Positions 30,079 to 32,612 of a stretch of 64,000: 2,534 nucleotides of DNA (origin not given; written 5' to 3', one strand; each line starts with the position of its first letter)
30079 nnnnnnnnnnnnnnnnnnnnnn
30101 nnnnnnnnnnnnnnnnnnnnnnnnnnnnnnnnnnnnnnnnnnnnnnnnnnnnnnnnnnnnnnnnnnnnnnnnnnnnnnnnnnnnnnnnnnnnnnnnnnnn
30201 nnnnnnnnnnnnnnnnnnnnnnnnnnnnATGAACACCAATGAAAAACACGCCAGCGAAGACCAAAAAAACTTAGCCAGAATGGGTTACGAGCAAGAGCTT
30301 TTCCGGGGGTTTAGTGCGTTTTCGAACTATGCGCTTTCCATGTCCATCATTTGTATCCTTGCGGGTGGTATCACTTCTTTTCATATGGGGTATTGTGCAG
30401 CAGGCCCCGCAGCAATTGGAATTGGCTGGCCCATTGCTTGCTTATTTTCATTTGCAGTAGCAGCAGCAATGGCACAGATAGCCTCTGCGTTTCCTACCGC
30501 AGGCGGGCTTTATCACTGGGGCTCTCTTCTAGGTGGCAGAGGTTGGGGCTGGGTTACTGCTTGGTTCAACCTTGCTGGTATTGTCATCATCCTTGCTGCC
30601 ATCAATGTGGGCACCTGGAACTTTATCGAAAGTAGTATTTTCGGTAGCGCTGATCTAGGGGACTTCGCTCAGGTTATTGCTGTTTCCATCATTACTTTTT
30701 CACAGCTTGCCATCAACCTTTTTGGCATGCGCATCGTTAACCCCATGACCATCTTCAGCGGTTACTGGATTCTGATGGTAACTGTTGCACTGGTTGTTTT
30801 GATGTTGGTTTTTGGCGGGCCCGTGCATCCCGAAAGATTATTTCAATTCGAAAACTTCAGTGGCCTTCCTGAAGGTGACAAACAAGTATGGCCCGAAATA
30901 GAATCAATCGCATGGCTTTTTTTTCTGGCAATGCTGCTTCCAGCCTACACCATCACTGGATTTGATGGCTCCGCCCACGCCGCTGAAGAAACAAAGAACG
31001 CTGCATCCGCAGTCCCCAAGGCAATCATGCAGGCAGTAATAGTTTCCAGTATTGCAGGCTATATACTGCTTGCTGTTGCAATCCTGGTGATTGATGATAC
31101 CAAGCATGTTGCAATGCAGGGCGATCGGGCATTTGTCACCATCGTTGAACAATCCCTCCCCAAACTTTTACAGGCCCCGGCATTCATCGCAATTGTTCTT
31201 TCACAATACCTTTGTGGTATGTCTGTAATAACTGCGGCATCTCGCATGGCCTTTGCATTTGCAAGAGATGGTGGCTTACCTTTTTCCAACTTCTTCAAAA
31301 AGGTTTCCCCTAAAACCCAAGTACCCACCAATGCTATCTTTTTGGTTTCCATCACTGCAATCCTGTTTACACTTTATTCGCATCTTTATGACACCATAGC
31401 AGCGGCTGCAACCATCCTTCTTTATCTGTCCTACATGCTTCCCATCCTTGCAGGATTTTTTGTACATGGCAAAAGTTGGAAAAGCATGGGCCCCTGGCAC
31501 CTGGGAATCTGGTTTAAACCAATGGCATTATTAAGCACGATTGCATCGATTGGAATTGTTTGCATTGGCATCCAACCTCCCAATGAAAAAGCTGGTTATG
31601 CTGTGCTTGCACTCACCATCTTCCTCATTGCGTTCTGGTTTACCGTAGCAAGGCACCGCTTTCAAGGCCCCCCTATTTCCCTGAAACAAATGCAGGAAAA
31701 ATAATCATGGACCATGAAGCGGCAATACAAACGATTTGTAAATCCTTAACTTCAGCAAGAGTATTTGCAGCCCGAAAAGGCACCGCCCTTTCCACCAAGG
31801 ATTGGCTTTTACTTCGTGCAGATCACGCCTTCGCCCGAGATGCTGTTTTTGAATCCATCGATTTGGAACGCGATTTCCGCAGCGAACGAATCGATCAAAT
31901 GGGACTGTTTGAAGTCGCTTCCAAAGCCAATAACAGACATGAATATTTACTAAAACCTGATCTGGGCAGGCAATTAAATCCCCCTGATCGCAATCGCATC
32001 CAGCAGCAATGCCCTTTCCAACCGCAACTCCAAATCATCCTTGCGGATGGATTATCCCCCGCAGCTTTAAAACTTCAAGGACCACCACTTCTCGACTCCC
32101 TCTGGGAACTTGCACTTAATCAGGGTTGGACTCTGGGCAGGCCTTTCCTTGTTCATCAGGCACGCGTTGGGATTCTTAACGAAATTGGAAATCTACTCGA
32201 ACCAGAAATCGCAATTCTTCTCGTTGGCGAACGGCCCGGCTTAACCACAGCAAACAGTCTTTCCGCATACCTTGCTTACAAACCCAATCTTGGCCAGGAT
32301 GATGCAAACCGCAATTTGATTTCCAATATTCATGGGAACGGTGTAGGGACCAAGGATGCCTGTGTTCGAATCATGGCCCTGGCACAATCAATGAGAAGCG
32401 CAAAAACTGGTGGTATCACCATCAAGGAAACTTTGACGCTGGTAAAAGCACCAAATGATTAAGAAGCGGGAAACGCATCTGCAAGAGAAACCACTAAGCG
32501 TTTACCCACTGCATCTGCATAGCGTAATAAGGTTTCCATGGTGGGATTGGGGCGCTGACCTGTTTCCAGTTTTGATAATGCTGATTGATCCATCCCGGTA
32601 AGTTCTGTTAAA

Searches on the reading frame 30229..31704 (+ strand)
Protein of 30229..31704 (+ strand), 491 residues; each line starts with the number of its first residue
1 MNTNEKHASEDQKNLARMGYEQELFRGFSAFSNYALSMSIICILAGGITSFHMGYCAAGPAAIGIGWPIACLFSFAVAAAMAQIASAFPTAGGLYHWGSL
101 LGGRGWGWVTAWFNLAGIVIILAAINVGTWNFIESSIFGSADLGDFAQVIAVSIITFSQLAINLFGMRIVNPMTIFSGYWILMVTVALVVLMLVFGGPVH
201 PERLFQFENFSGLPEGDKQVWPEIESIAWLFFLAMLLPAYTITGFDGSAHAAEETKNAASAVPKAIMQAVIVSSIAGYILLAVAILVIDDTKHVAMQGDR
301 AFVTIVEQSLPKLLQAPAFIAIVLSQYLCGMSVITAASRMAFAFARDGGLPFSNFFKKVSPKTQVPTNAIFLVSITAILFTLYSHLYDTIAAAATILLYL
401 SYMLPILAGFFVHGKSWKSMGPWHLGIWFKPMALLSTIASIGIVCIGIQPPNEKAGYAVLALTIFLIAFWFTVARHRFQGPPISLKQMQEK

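Call 80: search_protein_families(library=pfam, proteins=[window:30229-31704:+], max_evalue=0.00001)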
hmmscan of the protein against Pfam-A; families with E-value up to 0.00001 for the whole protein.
window:30229-31704:+ (491 aa): 2 families
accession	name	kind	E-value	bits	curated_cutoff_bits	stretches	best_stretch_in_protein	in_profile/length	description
PF13520.12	AA_permease_2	-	3.9e-54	184.6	27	1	28-469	1-426/427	Amino acid permease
PF00324.27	AA_permease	-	5e-28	98.5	24.6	1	56-446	24-418/470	Amino acid permease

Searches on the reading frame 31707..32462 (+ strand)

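Call 80: search_protein_families(library=pfam, proteins=[window:31707-32462:+], max_evalue=0.00001)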
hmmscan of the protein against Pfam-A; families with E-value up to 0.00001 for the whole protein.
window:31707-32462:+ (251 aa): 1 family
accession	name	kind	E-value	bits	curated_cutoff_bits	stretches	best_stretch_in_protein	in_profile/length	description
PF05985.16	EutC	-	1.7e-70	237.5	25.8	1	12-240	8-235/235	Ethanolamine ammonia-lyase light chain (EutC)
